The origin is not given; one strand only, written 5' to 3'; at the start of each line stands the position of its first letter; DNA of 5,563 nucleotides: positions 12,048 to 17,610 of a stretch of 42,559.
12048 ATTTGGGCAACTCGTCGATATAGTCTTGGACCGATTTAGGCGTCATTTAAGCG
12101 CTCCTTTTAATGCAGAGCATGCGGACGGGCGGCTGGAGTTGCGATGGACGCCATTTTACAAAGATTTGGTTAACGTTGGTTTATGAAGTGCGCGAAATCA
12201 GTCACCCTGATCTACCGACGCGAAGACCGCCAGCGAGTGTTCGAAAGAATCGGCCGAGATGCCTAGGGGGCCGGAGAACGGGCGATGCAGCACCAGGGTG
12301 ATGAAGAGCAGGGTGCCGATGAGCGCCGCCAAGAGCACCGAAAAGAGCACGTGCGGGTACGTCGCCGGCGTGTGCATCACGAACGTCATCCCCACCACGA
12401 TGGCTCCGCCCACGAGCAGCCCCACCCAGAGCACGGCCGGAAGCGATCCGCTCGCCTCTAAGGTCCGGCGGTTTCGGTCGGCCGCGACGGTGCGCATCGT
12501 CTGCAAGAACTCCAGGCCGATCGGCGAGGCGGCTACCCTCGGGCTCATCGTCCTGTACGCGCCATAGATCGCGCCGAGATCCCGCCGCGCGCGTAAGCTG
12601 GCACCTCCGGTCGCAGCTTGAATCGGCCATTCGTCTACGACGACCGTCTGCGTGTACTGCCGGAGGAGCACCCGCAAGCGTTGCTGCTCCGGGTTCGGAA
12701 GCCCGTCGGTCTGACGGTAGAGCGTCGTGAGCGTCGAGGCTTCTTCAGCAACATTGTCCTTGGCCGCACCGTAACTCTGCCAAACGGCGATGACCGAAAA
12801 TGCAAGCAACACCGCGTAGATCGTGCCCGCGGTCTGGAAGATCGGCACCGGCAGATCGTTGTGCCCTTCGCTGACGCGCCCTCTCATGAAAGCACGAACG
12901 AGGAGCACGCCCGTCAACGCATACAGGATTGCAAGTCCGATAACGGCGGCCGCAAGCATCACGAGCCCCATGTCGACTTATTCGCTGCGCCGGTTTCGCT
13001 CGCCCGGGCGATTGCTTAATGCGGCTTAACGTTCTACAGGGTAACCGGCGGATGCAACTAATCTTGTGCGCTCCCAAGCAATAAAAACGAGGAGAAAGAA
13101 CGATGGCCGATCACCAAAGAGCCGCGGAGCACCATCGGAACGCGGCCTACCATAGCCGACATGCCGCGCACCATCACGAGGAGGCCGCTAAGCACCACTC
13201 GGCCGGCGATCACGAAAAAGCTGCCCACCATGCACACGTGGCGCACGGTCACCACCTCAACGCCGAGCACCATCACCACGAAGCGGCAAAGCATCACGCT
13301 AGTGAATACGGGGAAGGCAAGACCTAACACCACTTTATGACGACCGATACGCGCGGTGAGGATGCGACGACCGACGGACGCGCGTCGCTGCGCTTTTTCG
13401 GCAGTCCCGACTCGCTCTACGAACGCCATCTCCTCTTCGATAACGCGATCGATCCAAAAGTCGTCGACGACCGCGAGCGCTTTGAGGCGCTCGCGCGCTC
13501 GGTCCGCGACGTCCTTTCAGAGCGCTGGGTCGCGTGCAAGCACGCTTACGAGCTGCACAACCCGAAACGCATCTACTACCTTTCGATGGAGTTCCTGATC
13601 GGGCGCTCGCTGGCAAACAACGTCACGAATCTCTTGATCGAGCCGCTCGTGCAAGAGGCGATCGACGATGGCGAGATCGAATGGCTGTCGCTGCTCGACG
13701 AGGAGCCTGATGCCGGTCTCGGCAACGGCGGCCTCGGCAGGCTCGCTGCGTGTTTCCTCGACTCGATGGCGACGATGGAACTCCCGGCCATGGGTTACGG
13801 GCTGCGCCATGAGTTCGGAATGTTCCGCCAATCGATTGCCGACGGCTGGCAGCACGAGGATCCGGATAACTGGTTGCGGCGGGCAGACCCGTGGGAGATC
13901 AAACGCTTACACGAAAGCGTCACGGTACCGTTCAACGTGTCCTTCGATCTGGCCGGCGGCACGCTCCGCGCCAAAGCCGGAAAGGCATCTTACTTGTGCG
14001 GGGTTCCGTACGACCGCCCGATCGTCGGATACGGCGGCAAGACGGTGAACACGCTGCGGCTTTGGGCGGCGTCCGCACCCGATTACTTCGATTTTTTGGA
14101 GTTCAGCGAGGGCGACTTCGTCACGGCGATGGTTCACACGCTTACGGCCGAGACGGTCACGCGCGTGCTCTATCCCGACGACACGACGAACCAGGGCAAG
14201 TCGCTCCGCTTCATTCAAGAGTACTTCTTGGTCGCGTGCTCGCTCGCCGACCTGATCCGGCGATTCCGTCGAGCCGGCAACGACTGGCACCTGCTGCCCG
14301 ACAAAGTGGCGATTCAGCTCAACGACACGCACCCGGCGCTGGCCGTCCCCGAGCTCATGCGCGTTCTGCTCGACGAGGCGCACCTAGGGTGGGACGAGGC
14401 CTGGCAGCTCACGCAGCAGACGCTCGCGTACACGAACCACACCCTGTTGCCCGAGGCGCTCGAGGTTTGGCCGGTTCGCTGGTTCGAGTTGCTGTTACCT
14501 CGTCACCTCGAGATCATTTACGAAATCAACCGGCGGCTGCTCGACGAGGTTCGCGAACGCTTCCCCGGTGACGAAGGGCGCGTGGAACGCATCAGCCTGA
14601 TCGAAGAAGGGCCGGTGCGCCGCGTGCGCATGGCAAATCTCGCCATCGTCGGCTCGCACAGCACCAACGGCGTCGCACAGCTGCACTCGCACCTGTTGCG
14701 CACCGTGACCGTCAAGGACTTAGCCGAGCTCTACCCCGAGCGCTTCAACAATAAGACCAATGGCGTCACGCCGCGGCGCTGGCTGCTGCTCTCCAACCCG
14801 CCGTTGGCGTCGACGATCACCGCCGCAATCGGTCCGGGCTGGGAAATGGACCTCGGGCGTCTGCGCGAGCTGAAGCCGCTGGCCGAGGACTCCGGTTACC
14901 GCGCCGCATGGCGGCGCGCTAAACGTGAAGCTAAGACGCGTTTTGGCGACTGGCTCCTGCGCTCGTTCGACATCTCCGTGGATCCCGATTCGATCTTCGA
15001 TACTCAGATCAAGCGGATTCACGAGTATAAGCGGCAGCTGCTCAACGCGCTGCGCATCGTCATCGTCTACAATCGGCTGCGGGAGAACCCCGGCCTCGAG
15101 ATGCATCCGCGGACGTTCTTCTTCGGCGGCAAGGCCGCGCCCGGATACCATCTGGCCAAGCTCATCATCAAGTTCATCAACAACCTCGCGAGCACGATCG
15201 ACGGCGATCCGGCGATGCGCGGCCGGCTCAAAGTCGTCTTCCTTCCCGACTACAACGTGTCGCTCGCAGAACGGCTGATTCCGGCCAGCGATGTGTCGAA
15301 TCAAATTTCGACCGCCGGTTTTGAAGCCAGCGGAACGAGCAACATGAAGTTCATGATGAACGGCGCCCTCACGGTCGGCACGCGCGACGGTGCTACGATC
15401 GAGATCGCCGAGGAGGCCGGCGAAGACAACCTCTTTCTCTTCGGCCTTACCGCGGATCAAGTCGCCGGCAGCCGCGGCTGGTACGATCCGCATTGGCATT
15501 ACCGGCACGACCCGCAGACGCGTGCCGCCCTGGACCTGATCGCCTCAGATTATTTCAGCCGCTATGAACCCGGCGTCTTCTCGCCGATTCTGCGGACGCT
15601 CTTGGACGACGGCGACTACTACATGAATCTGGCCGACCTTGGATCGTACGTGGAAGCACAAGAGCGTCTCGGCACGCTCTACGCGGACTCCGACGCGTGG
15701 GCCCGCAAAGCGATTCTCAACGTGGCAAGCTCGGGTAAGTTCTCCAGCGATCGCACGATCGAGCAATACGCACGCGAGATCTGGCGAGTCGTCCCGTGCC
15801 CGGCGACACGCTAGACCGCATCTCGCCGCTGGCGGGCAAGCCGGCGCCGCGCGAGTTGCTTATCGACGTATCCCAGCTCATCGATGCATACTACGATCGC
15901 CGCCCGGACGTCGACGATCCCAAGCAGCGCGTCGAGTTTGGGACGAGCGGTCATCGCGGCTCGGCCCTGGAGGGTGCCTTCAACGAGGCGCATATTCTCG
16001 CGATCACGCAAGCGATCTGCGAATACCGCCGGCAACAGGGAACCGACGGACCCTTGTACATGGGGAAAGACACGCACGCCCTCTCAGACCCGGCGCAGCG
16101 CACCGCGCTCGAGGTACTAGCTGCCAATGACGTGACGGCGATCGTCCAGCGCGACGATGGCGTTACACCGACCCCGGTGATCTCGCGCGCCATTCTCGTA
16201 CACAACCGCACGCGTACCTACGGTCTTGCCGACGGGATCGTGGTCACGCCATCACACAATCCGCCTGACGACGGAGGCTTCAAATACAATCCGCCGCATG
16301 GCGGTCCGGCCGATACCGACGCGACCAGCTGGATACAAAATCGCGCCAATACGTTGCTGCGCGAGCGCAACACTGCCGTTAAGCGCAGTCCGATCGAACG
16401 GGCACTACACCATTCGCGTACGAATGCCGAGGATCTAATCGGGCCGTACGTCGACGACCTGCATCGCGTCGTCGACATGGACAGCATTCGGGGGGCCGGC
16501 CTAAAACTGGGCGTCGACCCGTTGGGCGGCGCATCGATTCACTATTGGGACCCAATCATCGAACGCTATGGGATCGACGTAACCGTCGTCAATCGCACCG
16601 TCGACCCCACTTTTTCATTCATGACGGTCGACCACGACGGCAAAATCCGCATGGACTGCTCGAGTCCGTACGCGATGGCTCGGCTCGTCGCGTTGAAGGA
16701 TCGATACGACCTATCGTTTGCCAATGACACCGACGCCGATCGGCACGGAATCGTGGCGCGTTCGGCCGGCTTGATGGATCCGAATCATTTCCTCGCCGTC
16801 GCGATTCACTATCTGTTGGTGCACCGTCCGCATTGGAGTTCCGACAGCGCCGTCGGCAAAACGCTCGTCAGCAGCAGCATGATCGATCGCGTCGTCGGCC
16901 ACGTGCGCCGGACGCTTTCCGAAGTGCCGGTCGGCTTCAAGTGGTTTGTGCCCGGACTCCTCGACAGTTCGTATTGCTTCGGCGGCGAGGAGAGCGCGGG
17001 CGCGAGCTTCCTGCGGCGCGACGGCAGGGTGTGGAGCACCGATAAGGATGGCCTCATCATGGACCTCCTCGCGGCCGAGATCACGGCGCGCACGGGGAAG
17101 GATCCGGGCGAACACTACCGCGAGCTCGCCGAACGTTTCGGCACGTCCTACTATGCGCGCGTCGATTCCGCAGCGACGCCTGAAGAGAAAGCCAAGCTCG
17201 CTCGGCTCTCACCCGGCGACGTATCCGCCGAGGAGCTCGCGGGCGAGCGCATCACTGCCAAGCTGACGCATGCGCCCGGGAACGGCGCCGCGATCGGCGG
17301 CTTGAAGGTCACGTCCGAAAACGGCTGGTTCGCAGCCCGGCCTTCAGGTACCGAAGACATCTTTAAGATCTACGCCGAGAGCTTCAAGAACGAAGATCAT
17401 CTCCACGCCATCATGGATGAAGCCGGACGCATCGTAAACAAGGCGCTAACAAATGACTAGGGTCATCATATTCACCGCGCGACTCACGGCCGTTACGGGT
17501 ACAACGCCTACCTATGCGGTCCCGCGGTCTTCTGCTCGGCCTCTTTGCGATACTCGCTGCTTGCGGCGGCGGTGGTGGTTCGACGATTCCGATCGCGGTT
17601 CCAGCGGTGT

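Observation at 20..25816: Three PLC/AcpA-type phosphoesterase lipoproteins interleaved with four copies of an unnamed ~329-aa lipoprotein family: candidate envelope module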

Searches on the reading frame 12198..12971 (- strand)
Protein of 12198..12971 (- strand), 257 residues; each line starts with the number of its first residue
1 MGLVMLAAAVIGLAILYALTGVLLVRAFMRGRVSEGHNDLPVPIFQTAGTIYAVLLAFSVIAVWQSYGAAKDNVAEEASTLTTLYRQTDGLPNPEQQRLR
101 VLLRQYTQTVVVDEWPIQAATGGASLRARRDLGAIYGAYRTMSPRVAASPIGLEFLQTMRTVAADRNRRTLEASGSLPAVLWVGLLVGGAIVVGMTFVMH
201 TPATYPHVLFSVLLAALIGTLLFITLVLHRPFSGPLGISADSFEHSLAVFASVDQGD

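Call 12: search_protein_families(library=pfam, proteins=[window:12198-12971:-], max_evalue=0.01)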
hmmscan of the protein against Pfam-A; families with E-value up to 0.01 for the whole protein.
window:12198-12971:- (257 aa): 1 family
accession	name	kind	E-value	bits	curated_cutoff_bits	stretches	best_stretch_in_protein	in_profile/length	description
PF14023.12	Bestrophin-like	-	3.1e-50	171.3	32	1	14-243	3-232/232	Bestrophin-like domain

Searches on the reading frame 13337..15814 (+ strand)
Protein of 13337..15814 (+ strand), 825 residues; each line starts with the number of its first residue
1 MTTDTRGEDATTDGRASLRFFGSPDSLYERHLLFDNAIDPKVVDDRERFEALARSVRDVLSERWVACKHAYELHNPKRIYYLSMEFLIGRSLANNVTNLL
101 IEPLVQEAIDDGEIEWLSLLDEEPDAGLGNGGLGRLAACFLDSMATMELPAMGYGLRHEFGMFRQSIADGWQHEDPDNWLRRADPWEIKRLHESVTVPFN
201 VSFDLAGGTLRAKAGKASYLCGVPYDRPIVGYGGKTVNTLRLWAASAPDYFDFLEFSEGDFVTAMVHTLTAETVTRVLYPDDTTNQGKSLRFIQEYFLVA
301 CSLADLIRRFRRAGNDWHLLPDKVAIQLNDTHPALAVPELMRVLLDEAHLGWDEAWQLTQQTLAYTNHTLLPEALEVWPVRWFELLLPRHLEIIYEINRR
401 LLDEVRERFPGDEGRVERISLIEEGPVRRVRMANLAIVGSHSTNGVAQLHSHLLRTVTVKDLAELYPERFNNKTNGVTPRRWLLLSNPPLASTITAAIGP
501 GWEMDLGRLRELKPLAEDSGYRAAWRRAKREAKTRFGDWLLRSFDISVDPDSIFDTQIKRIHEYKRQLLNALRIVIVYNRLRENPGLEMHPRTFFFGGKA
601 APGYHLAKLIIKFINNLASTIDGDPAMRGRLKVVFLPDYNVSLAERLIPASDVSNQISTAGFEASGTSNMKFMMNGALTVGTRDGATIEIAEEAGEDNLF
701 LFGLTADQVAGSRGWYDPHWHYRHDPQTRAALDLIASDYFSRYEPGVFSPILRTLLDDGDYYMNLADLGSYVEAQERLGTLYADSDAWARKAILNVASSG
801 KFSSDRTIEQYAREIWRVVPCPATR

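Call 12: search_protein_families(library=pfam, proteins=[window:13337-15814:+], max_evalue=0.01)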
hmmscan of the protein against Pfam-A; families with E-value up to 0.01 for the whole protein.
window:13337-15814:+ (825 aa): 1 family
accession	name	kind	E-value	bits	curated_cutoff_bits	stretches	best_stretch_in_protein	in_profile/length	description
PF00343.26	Phosphorylase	-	1.2e-301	1002.7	27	1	114-818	6-713/713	Carbohydrate phosphorylase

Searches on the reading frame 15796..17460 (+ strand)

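Call 12: search_protein_families(library=pfam, proteins=[window:15796-17460:+], max_evalue=0.01)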
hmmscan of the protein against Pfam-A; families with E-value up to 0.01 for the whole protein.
window:15796-17460:+ (554 aa): 4 families
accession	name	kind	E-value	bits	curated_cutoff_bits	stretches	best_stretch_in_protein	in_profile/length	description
PF02878.22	PGM_PMM_I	-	1.2e-31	109.7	22.5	1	46-186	2-133/138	Phosphoglucomutase/phosphomannomutase, alpha/beta/alpha domain I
PF02880.22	PGM_PMM_III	-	4.5e-26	91.7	20.7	1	328-448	1-115/115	Phosphoglucomutase/phosphomannomutase, alpha/beta/alpha domain III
PF02879.22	PGM_PMM_II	-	2.7e-15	57.2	29.3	1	217-320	2-99/103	Phosphoglucomutase/phosphomannomutase, alpha/beta/alpha domain II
PF00408.26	PGM_PMM_IV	-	1.5e-06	28.6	23.1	1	498-542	21-64/68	Phosphoglucomutase/phosphomannomutase, C-terminal domain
